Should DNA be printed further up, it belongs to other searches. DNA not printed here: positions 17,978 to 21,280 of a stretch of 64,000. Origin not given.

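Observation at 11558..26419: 15-kb hdr/mvh super-operon with three HdrCB pairs, two HdrA systems and two MvhD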

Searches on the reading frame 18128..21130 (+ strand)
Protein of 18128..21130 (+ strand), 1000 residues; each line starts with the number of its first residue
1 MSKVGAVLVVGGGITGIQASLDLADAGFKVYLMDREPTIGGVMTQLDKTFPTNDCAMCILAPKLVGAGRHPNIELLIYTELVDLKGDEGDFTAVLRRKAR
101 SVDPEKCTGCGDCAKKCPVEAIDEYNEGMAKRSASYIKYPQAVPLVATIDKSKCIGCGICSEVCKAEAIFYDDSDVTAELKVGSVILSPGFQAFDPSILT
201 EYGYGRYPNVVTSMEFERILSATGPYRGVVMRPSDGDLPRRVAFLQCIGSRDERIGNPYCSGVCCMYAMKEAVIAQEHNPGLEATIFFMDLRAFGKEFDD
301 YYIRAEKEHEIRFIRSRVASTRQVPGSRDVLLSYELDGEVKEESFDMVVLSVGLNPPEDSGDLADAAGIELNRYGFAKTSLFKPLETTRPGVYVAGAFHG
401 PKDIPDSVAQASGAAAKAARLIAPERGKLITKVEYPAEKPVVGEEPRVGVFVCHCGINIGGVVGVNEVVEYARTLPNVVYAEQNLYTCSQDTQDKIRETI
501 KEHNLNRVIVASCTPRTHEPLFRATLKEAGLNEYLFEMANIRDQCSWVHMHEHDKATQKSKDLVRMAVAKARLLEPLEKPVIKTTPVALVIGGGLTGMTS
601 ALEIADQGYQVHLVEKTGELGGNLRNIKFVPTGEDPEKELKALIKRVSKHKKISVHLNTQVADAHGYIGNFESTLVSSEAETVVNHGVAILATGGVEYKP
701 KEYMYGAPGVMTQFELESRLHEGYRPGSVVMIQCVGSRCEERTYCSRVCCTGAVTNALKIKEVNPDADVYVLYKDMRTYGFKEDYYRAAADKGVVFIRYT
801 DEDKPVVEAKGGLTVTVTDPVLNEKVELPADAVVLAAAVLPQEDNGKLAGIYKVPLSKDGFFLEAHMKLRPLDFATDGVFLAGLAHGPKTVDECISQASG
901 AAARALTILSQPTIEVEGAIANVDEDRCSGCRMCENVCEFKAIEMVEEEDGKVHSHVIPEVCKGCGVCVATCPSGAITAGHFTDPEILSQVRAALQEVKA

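Call 3: search_protein_families(library=pfam, proteins=[window:18128-21130:+])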
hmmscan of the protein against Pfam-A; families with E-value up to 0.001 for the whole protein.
window:18128-21130:+ (1000 aa): 24 families
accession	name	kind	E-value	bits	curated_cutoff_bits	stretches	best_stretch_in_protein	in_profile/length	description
PF07992.20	Pyr_redox_2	-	4.1e-24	86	26.1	2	7-411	3-287/291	Pyridine nucleotide-disulphide oxidoreductase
PF00037.32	Fer4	-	1.4e-23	82.1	21.1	4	102-123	3-24/24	4Fe-4S binding domain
PF12838.12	Fer4_7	-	1.1e-17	64.6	27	3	927-976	1-52/52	4Fe-4S dicluster domain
PF12837.12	Fer4_6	-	1.6e-16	59.8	25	4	102-122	4-24/24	4Fe-4S binding domain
PF12831.13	FAD_oxidored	-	6.3e-16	59.1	27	2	7-45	2-40/416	FAD dependent oxidoreductase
PF13450.12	NAD_binding_8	-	4.5e-15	56.1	21.9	2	590-629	1-40/68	NAD(P)-binding Rossmann-like domain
PF13484.11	Fer4_16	-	5e-14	53.3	30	1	106-165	1-64/66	4Fe-4S double cluster binding domain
PF01266.30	DAO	-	1.5e-12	48.2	27.9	2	589-623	3-39/353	FAD dependent oxidoreductase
PF14697.11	Fer4_21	-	1.1e-11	45.2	35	2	921-978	1-58/59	4Fe-4S dicluster domain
PF00890.30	FAD_binding_2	-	2.2e-11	44.1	20.4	1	589-624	3-38/414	FAD binding domain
PF13187.11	Fer4_9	-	2.8e-11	43.7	27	2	106-169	1-52/52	4Fe-4S dicluster domain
PF12797.12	Fer4_2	-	3.3e-11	42.8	24.5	2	101-119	4-22/22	4Fe-4S binding domain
PF25160.1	LdpA_Fe-S-bd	-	2e-10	40.7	27.6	2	932-979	7-45/49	LdpA Fe-S cluster-binding domain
PF13237.11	Fer4_10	-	5.8e-10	39.4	25.5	2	102-164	4-52/53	4Fe-4S dicluster domain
PF00070.33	Pyr_redox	-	1.4e-08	35.6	22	0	7-40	2-35/82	Pyridine nucleotide-disulphide oxidoreductase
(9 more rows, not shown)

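Call 5: search_protein_families(library=ncbifam, proteins=[window:18128-21130:+], max_evalue=0.00001)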
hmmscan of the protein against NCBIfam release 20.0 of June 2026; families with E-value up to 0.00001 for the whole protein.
window:18128-21130:+ (1000 aa): 111 families (the best 25 are shown)
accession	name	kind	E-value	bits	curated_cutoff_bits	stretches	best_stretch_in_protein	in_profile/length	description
NF040770.1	hetero_SS_HdrA2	exception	0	1023.7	1100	3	6-423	141-561/777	CoB-CoM heterodisulfide reductase HdrA2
NF041778.1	hetero_SS_HdrA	equivalog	5.5e-218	725.5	1400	3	7-429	145-577/771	ferredoxin:CoB-CoM heterodisulfide reductase subunit HdrA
NF041891.1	hdrA_Methbact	equivalog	5.5e-217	722.6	1300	3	6-422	135-556/762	ferredoxin:CoB-CoM heterodisulfide reductase subunit HdrA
NF009410.0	PRK12771.1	subfamily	1.2e-18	67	516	1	578-664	131-215/566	NAD(P)-binding protein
TIGR04105.1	FeFe_hydrog_B1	subfamily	3.1e-16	59.1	450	1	97-174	134-209/462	monomeric [FeFe] hydrogenase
NF004914.0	PRK06273.1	equivalog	1.2e-14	54.4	163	1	99-178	45-119/167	ferredoxin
TIGR03997.1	mycofact_OYE_2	equivalog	1.2e-14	53.6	793.15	1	587-844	381-607/645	mycofactocin system FadH/OYE family oxidoreductase 2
TIGR03467.1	HpnE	equivalog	3.4e-14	53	283.05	1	589-625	2-38/430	hydroxysqualene dehydroxylase HpnE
NF005560.0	PRK07233.1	equivalog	8.2e-14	51.3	252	2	7-47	3-43/435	hypothetical protein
NF042909.1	FMH_DH_FwdF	exception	1.2e-13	50.9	375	2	101-170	11-73/336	tungsten-dependent formylmethanofuran dehydrogenase subunit FwdF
TIGR02179.1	PorD_KorD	subfamily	2.3e-13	50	60.05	1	914-949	42-78/78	2-oxoacid:acceptor oxidoreductase, delta subunit, pyruvate/2-ketoisovalerate family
NF040684.1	PorD_Arch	equivalog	3e-13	49.7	120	0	917-949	53-85/85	pyruvate synthase subunit PorD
TIGR02700.1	flavo_MJ0208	hypoth_equivalog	3.4e-13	49.4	251.35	1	921-981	143-198/234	dihydromethanopterin reductase (acceptor)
NF045637.1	carotdesatCrtDProt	equivalog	4.7e-13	48.5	580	1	589-628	2-41/485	1-hydroxycarotenoid 3,4-desaturase CrtD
NF038196.1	ferrodoxin_EFR1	subfamily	6.4e-13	49.3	75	1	922-981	181-233/242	EFR1 family ferrodoxin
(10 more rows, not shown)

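Call 11: find_encoding_contigs(protein=window:18128-21130:+, flank=10000, max_places=6)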
Protein window:18128-21130:+ (1000 aa): no gene with exactly this product is on record in the collection.

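Call 12: find_homologous_proteins(query=window:18128-21130:+, max_evalue=1e-20)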
Query window:18128-21130:+ (1000 aa): 8000 proteins with E <= 1e-20 among 8000 candidates; the best 120 are listed.
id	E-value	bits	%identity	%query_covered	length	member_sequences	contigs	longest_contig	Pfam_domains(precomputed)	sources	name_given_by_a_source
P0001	0.0e+0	2288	100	100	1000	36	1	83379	PF14697.12,PF13450.13,PF07992.21,PF12837.13,PF00070.34,PF03486.21,PF13484.12,PF12838.13,PF13534.12,PF13459.12,PF01134.29,PF01494.26,PF12831.14,PF01266.31,PF12797.13,PF00890.31,PF00037.33,PF13738.13,PF25160.2,PF13237.12,PF13187.12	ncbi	ncbi:MAG: CoB--CoM heterodisulfide reductase iron-sulfur subunit A family protein [Candidatus Bathya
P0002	0.0e+0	2028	87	100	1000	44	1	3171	PF14697.12,PF13450.13,PF07992.21,PF12837.13,PF00070.34,PF03486.21,PF13484.12,PF12838.13,PF13459.12,PF01134.29,PF12831.14,PF01266.31,PF12797.13,PF00890.31,PF00037.33,PF25160.2,PF13237.12,PF13187.12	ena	-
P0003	0.0e+0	1941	83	99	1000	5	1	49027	PF14697.12,PF13450.13,PF07992.21,PF12837.13,PF00070.34,PF03486.21,PF13484.12,PF12838.13,PF01134.29,PF01494.26,PF12831.14,PF01946.24,PF01266.31,PF01593.31,PF12797.13,PF00890.31,PF00037.33,PF13738.13,PF25160.2,PF13237.12,PF13187.12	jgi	-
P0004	0.0e+0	1898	80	100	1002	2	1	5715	PF14697.12,PF13450.13,PF07992.21,PF12837.13,PF00070.34,PF03486.21,PF13484.12,PF12838.13,PF01134.29,PF12831.14,PF01946.24,PF01266.31,PF01593.31,PF12797.13,PF00890.31,PF00037.33,PF13738.13,PF25160.2,PF13237.12,PF13183.12,PF13187.12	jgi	jgi:heterodisulfide reductase subunit A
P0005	0.0e+0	1896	81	100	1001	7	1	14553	PF14697.12,PF13450.13,PF07992.21,PF12837.13,PF00070.34,PF03486.21,PF13484.12,PF12838.13,PF01134.29,PF01494.26,PF12831.14,PF01946.24,PF01266.31,PF01593.31,PF12797.13,PF00890.31,PF00037.33,PF13738.13,PF25160.2,PF13237.12,PF13187.12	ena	-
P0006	0.0e+0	1868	80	99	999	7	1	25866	PF14697.12,PF13450.13,PF07992.21,PF12837.13,PF00070.34,PF03486.21,PF13484.12,PF12838.13,PF13454.13,PF01134.29,PF01494.26,PF12831.14,PF01266.31,PF12797.13,PF00890.31,PF00037.33,PF13738.13,PF25160.2,PF13237.12,PF13187.12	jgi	-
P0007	0.0e+0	1860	91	88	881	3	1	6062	PF14697.12,PF01266.31,PF13450.13,PF00890.31,PF07992.21,PF12837.13,PF00037.33,PF13484.12,PF12838.13,PF13187.12,PF12831.14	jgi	jgi:heterodisulfide reductase subunit A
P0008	0.0e+0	1859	79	100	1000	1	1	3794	PF14697.12,PF13450.13,PF07992.21,PF12837.13,PF00070.34,PF03486.21,PF13484.12,PF12838.13,PF01134.29,PF12831.14,PF01266.31,PF12797.13,PF00890.31,PF00037.33,PF13738.13,PF25160.2,PF13237.12,PF13187.12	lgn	-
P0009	0.0e+0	1859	81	100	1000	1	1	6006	PF14697.12,PF13450.13,PF07992.21,PF12837.13,PF00070.34,PF03486.21,PF13484.12,PF12838.13,PF01134.29,PF12831.14,PF01266.31,PF12797.13,PF00890.31,PF00037.33,PF25160.2,PF13237.12,PF13187.12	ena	-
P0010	0.0e+0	1858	79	100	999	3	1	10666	PF14697.12,PF13450.13,PF07992.21,PF12837.13,PF00070.34,PF03486.21,PF13484.12,PF12838.13,PF01134.29,PF12831.14,PF01266.31,PF12797.13,PF00890.31,PF00037.33,PF13738.13,PF25160.2,PF13237.12,PF13187.12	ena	-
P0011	0.0e+0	1850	79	100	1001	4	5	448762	PF14697.12,PF13450.13,PF07992.21,PF12837.13,PF00070.34,PF03486.21,PF13484.12,PF12838.13,PF13534.12,PF01134.29,PF01494.26,PF12831.14,PF01266.31,PF12797.13,PF00890.31,PF00037.33,PF13738.13,PF25160.2,PF13237.12,PF13187.12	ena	-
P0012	0.0e+0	1846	79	99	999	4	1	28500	PF14697.12,PF13450.13,PF07992.21,PF12837.13,PF00070.34,PF03486.21,PF13484.12,PF12838.13,PF01134.29,PF01494.26,PF12831.14,PF01946.24,PF01266.31,PF12797.13,PF00890.31,PF00037.33,PF13738.13,PF01262.28,PF25160.2,PF13237.12,PF13187.12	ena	-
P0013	0.0e+0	1838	77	100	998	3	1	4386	PF14697.12,PF13450.13,PF07992.21,PF12837.13,PF00070.34,PF03486.21,PF13484.12,PF12838.13,PF01134.29,PF12831.14,PF01266.31,PF12797.13,PF00890.31,PF00037.33,PF13738.13,PF25160.2,PF13237.12,PF13187.12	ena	-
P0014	0.0e+0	1833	78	99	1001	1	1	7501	PF14697.12,PF13450.13,PF07992.21,PF12837.13,PF00070.34,PF03486.21,PF13484.12,PF12838.13,PF13534.12,PF01134.29,PF01494.26,PF12831.14,PF01946.24,PF01266.31,PF12797.13,PF00890.31,PF00037.33,PF13738.13,PF25160.2,PF13237.12,PF13183.12,PF13187.12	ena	-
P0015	0.0e+0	1831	78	100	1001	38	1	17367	PF14697.12,PF13450.13,PF07992.21,PF12837.13,PF00070.34,PF03486.21,PF13484.12,PF12838.13,PF01134.29,PF01494.26,PF12831.14,PF01946.24,PF01266.31,PF01593.31,PF12797.13,PF00890.31,PF00037.33,PF13738.13,PF25160.2,PF13237.12,PF13183.12,PF13187.12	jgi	jgi:heterodisulfide reductase subunit A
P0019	0.0e+0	1818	76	100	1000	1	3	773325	PF14697.12,PF13450.13,PF07992.21,PF12837.13,PF00070.34,PF03486.21,PF13484.12,PF12838.13,PF13534.12,PF13454.13,PF01134.29,PF12831.14,PF01946.24,PF01266.31,PF01593.31,PF12797.13,PF00890.31,PF00037.33,PF13738.13,PF25160.2,PF13237.12,PF13183.12,PF13187.12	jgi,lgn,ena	jgi:heterodisulfide reductase subunit A2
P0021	0.0e+0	1805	76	100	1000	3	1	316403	PF14697.12,PF13450.13,PF07992.21,PF12837.13,PF00070.34,PF03486.21,PF13484.12,PF12838.13,PF13454.13,PF01134.29,PF01494.26,PF12831.14,PF01266.31,PF12797.13,PF00890.31,PF00037.33,PF13738.13,PF25160.2,PF13237.12,PF13187.12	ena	-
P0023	0.0e+0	1742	75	100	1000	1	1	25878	PF14697.12,PF13450.13,PF07992.21,PF12837.13,PF00070.34,PF03486.21,PF13484.12,PF12838.13,PF13454.13,PF01134.29,PF01494.26,PF12831.14,PF01946.24,PF01266.31,PF01593.31,PF12797.13,PF00890.31,PF00037.33,PF13738.13,PF25160.2,PF13237.12,PF13187.12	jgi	-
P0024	0.0e+0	1721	73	99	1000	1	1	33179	PF14697.12,PF13450.13,PF07992.21,PF12837.13,PF00070.34,PF03486.21,PF13484.12,PF12838.13,PF01134.29,PF01494.26,PF12831.14,PF01946.24,PF01266.31,PF01593.31,PF12797.13,PF00890.31,PF00037.33,PF13738.13,PF25160.2,PF13237.12,PF13187.12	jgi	jgi:heterodisulfide reductase subunit A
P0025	0.0e+0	1711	73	99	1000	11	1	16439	PF14697.12,PF13450.13,PF07992.21,PF12837.13,PF00070.34,PF03486.21,PF13484.12,PF12838.13,PF01134.29,PF01494.26,PF12831.14,PF01946.24,PF01266.31,PF01593.31,PF12797.13,PF00890.31,PF00037.33,PF13738.13,PF25160.2,PF13237.12,PF13183.12,PF13187.12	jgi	jgi:heterodisulfide reductase subunit A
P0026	0.0e+0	1710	73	99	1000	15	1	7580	PF14697.12,PF13450.13,PF07992.21,PF12837.13,PF00070.34,PF03486.21,PF13484.12,PF12838.13,PF01134.29,PF01494.26,PF12831.14,PF01946.24,PF01266.31,PF01593.31,PF12797.13,PF00890.31,PF00037.33,PF13738.13,PF25160.2,PF13237.12,PF13187.12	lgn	-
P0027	0.0e+0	1708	73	99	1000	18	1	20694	PF14697.12,PF13450.13,PF07992.21,PF12837.13,PF00070.34,PF03486.21,PF13484.12,PF12838.13,PF13454.13,PF01134.29,PF01494.26,PF12831.14,PF01946.24,PF01266.31,PF01593.31,PF12797.13,PF00890.31,PF00037.33,PF13738.13,PF25160.2,PF13237.12,PF13187.12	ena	-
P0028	0.0e+0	1706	72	99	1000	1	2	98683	PF14697.12,PF13450.13,PF07992.21,PF12837.13,PF00070.34,PF03486.21,PF13484.12,PF12838.13,PF13454.13,PF12800.13,PF01134.29,PF01494.26,PF12831.14,PF01946.24,PF01266.31,PF12797.13,PF00890.31,PF00037.33,PF13738.13,PF25160.2,PF13237.12,PF13187.12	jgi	jgi:heterodisulfide reductase subunit A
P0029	0.0e+0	1703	73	99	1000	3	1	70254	PF14697.12,PF13450.13,PF07992.21,PF12837.13,PF00070.34,PF03486.21,PF13484.12,PF12838.13,PF01134.29,PF01494.26,PF12831.14,PF01946.24,PF01266.31,PF01593.31,PF12797.13,PF00890.31,PF00037.33,PF13738.13,PF25160.2,PF13237.12,PF13187.12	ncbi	-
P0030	0.0e+0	1701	73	99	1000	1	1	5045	PF14697.12,PF13450.13,PF07992.21,PF12837.13,PF00070.34,PF03486.21,PF13484.12,PF12838.13,PF13454.13,PF01134.29,PF01494.26,PF12831.14,PF01946.24,PF01266.31,PF01593.31,PF12797.13,PF00890.31,PF00037.33,PF13738.13,PF25160.2,PF13237.12,PF13183.12,PF13187.12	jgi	jgi:heterodisulfide reductase subunit A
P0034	0.0e+0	1678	73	100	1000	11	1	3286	PF14697.12,PF13450.13,PF07992.21,PF12837.13,PF00070.34,PF03486.21,PF13484.12,PF12838.13,PF13454.13,PF01134.29,PF01494.26,PF12831.14,PF01946.24,PF01266.31,PF01593.31,PF12797.13,PF00890.31,PF00037.33,PF13738.13,PF01262.28,PF25160.2,PF13237.12,PF13187.12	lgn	-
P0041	0.0e+0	1648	71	100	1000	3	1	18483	PF14697.12,PF13450.13,PF07992.21,PF12837.13,PF00070.34,PF03486.21,PF13484.12,PF12838.13,PF01134.29,PF12831.14,PF01946.24,PF01266.31,PF01593.31,PF12797.13,PF00890.31,PF00037.33,PF13738.13,PF25160.2,PF13237.12,PF13187.12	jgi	jgi:heterodisulfide reductase subunit A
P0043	0.0e+0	1647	71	100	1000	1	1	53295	PF14697.12,PF13450.13,PF07992.21,PF12837.13,PF00070.34,PF03486.21,PF13484.12,PF12838.13,PF01134.29,PF01494.26,PF12831.14,PF01946.24,PF01266.31,PF01593.31,PF12797.13,PF00890.31,PF00037.33,PF13738.13,PF25160.2,PF13237.12,PF13187.12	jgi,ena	-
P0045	0.0e+0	1643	70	100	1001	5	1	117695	PF14697.12,PF13450.13,PF07992.21,PF12837.13,PF00070.34,PF03486.21,PF13484.12,PF12838.13,PF01134.29,PF12831.14,PF01946.24,PF01266.31,PF12797.13,PF00890.31,PF00037.33,PF13738.13,PF25160.2,PF13237.12,PF13187.12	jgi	jgi:heterodisulfide reductase subunit A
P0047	0.0e+0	1636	71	100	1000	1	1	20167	PF14697.12,PF13450.13,PF07992.21,PF12837.13,PF00070.34,PF03486.21,PF13484.12,PF12838.13,PF13459.12,PF01134.29,PF12831.14,PF01266.31,PF12797.13,PF00890.31,PF00037.33,PF13738.13,PF25160.2,PF13237.12,PF13187.12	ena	-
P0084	0.0e+0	1512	65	98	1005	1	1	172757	PF14697.12,PF13450.13,PF07992.21,PF12837.13,PF00070.34,PF03486.21,PF13484.12,PF12838.13,PF13454.13,PF01134.29,PF01494.26,PF12831.14,PF01946.24,PF01266.31,PF01593.31,PF12797.13,PF00890.31,PF00037.33,PF13738.13,PF25160.2,PF13237.12,PF13187.12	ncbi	-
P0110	0.0e+0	1501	65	98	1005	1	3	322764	PF14697.12,PF13450.13,PF07992.21,PF12837.13,PF00070.34,PF03486.21,PF13484.12,PF12838.13,PF13454.13,PF01134.29,PF01494.26,PF12831.14,PF01946.24,PF01266.31,PF01593.31,PF12797.13,PF00890.31,PF00037.33,PF13738.13,PF01262.28,PF25160.2,PF13237.12,PF13187.12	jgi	jgi:heterodisulfide reductase subunit A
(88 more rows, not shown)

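Call 14: find_encoding_contigs(protein=P0019, flank=10000, max_places=2)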
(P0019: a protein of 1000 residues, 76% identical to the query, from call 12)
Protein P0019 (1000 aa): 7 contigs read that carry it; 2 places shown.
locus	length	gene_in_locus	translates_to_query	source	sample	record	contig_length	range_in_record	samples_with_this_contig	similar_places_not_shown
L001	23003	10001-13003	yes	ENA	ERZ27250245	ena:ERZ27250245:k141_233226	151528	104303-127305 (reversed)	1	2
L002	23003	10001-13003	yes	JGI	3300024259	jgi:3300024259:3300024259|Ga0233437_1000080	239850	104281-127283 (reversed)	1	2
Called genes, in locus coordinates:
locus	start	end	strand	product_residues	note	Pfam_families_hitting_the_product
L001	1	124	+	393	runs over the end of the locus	PF27715:UCP019236 (weak)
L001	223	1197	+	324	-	PF20030:bpMoxR (weak), PF05496:RuvB_N (faint), PF00004:AAA (faint), PF07726:AAA_3, PF07728:AAA_5, PF17863:AAA_lid_2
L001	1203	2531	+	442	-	PF01882:DUF58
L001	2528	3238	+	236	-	-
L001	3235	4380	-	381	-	-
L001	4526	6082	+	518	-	PF01943:Polysacc_synt, PF01554:MatE, PF13440:Polysacc_synt_3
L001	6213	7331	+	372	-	PF00072:Response_reg, PF13426:PAS_9 (faint), PF00989:PAS, PF13188:PAS_8 (weak)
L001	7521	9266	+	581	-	PF14691:Fer4_20, PF01946:Thi4 (weak), PF01266:DAO, PF07992:Pyr_redox_2, PF13450:NAD_binding_8, PF13738:Pyr_redox_3, PF00037:Fer4, PF14697:Fer4_21, +12 more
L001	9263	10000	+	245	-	PF02662:FlpD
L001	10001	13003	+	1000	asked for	PF12831:FAD_oxidored, PF13450:NAD_binding_8 (weak), PF00037:Fer4 (weak), PF13187:Fer4_9, PF13237:Fer4_10 (weak), PF07992:Pyr_redox_2, PF13450:NAD_binding_8, PF12838:Fer4_7, +18 more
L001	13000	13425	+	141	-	PF02662:FlpD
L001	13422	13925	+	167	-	PF13237:Fer4_10 (faint), PF13183:Fer4_8, PF13187:Fer4_9, PF13534:Fer4_17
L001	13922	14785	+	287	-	PF02754:CCG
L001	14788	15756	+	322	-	PF01058:Oxidored_q6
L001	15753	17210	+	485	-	PF27537:HoxH, PF00374:NiFeSe_Hases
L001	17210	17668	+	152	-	PF01750:HycI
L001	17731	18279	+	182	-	PF12804:NTP_transf_3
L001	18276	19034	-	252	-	PF00899:ThiF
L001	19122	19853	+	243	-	PF02634:FdhD-NarQ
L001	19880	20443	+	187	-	PF14512:TM1586_NiRdase (faint), PF00881:Nitroreductase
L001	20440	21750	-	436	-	PF07690:MFS_1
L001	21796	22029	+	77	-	-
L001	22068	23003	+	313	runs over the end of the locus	PF00296:Bac_luciferase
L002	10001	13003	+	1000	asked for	PF12831:FAD_oxidored, PF13450:NAD_binding_8 (weak), PF00037:Fer4 (weak), PF13187:Fer4_9, PF13237:Fer4_10 (weak), PF07992:Pyr_redox_2, PF13450:NAD_binding_8, PF12838:Fer4_7, +18 more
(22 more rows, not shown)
